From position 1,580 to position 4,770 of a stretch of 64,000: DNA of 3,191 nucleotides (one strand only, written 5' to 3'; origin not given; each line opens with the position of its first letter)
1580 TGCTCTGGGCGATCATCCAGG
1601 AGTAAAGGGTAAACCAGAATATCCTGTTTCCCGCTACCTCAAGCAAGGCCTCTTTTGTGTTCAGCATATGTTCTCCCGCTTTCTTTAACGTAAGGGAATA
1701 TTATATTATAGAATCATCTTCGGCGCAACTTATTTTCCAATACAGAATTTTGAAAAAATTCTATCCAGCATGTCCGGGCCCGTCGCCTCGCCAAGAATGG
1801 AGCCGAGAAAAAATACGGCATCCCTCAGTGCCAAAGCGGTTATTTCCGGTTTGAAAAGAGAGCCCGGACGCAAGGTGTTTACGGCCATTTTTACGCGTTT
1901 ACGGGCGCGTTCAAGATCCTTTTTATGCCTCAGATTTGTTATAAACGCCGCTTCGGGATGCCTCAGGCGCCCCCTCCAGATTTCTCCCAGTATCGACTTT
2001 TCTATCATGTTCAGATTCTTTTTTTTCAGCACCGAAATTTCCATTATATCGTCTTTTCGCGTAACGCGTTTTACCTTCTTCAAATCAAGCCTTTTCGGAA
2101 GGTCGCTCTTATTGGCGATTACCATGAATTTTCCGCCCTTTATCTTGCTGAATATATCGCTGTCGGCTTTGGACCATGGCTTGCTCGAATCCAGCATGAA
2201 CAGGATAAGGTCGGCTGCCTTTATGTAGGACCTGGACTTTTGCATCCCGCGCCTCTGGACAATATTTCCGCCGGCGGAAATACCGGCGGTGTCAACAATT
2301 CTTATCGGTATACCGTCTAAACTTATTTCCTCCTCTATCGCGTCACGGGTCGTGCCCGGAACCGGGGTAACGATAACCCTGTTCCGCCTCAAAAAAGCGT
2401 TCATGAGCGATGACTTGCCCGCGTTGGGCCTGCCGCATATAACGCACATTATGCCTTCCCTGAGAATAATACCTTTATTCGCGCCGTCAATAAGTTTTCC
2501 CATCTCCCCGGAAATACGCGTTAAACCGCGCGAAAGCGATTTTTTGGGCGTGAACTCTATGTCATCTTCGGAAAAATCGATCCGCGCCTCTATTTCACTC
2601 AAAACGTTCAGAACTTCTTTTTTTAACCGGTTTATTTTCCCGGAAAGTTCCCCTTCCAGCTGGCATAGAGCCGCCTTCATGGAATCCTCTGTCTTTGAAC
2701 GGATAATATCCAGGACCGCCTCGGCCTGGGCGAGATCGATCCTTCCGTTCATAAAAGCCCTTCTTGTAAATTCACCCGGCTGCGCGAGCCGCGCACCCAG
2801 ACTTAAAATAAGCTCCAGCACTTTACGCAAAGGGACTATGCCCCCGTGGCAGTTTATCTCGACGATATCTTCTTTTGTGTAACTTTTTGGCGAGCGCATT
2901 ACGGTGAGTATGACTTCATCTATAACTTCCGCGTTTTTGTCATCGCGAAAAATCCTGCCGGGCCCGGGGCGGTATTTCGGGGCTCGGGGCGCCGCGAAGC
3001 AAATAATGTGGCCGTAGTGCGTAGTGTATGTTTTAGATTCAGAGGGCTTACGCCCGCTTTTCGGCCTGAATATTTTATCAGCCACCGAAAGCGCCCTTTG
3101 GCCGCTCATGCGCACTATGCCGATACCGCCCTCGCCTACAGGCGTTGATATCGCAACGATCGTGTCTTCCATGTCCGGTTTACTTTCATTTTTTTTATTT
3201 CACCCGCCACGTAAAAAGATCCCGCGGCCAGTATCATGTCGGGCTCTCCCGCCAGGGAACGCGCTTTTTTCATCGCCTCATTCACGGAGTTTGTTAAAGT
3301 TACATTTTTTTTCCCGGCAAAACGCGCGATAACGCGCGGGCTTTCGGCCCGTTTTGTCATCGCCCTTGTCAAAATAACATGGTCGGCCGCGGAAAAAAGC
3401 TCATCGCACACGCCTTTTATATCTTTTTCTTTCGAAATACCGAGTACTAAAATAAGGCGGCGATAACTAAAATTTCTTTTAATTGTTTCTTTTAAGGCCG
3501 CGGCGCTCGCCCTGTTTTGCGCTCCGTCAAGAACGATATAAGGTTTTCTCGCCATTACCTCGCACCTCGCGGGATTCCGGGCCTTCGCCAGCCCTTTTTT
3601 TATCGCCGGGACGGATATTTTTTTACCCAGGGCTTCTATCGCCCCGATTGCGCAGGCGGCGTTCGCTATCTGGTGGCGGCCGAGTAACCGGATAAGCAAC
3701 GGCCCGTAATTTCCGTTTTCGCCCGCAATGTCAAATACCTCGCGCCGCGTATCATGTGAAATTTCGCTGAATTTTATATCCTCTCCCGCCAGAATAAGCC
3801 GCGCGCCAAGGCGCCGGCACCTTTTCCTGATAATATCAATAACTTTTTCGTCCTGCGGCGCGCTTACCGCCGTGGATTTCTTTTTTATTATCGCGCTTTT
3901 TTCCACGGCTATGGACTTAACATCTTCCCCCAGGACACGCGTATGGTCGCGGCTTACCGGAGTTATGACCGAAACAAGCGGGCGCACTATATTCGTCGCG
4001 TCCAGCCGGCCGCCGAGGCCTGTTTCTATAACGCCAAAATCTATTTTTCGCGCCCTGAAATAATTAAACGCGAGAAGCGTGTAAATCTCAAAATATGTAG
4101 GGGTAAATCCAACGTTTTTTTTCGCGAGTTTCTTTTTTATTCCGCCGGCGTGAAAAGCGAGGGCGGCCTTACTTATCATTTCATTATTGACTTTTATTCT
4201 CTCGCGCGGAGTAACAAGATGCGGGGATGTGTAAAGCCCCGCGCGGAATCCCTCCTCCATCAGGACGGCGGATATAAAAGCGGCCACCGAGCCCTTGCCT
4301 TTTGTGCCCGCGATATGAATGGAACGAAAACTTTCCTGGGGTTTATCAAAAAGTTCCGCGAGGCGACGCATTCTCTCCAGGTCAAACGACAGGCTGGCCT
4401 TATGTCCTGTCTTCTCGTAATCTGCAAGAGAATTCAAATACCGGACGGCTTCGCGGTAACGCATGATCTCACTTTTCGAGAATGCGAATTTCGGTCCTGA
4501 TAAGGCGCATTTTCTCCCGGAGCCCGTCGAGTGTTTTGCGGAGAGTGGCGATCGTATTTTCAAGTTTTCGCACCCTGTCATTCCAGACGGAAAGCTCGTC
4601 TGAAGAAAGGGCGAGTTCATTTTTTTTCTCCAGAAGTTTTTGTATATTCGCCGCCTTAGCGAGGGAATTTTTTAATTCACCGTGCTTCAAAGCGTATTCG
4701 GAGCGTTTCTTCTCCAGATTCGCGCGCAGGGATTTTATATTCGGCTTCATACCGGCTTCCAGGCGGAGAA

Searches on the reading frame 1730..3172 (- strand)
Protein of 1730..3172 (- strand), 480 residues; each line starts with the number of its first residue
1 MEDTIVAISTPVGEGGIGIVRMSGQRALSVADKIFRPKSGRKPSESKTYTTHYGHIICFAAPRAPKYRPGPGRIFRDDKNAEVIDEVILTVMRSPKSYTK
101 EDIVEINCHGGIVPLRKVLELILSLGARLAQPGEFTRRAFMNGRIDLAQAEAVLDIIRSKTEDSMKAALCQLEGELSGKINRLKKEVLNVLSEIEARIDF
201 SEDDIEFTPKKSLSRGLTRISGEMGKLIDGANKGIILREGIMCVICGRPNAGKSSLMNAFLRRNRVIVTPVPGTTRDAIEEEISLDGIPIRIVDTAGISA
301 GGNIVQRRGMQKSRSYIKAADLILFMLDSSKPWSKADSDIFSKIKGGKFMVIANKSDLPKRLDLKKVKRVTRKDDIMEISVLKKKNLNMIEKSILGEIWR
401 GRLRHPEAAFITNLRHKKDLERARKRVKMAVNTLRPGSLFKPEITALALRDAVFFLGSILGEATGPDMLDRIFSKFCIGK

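Call 42: search_protein_families(library=pfam, proteins=[window:1730-3172:-], max_evalue=0.00001)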
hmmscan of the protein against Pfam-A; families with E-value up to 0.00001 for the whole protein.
window:1730-3172:- (480 aa): 5 families
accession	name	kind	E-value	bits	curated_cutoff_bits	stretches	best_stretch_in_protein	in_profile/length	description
PF12631.12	MnmE_helical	-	1.5e-50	172.7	40.1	1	147-477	1-211/211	MnmE helical domain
PF10396.14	TrmE_N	-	2.3e-41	141.1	29.8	1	4-144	1-117/117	GTP-binding protein TrmE N-terminus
PF01926.29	MMR_HSR1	-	2.3e-25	89.4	21.9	1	243-355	2-113/113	50S ribosome-binding GTPase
PF00350.29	Dynamin_N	-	4.7e-08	33.7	27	0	244-275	2-33/168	Dynamin family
PF02421.24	FeoB_N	-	8e-06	25.9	27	0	243-329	3-88/156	Ferrous iron transport protein B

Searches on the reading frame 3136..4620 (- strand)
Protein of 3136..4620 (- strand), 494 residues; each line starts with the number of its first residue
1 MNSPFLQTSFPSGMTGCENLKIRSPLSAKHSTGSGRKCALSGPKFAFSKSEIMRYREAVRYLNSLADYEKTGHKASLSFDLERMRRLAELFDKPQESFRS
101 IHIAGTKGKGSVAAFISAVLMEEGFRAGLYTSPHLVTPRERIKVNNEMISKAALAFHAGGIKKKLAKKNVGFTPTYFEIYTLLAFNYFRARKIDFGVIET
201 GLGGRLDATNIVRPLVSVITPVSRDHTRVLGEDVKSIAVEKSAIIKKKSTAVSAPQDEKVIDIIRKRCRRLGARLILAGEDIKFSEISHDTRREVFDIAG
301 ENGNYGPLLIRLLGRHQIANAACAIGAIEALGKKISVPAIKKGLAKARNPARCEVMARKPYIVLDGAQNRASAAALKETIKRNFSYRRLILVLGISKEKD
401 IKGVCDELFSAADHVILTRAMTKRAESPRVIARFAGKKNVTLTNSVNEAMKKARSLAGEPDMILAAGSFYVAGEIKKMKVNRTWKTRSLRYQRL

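Call 42: search_protein_families(library=pfam, proteins=[window:3136-4620:-], max_evalue=0.00001)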
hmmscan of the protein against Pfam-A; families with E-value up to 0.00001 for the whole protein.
window:3136-4620:- (494 aa): 2 families
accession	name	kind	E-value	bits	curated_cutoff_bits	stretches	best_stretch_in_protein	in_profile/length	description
PF02875.26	Mur_ligase_C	-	7.5e-18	66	28.4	1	352-469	2-127/127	Mur ligase, glutamate ligase domain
PF08245.18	Mur_ligase_M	-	2.9e-13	50.7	24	1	103-327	1-199/200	Mur ligase middle domain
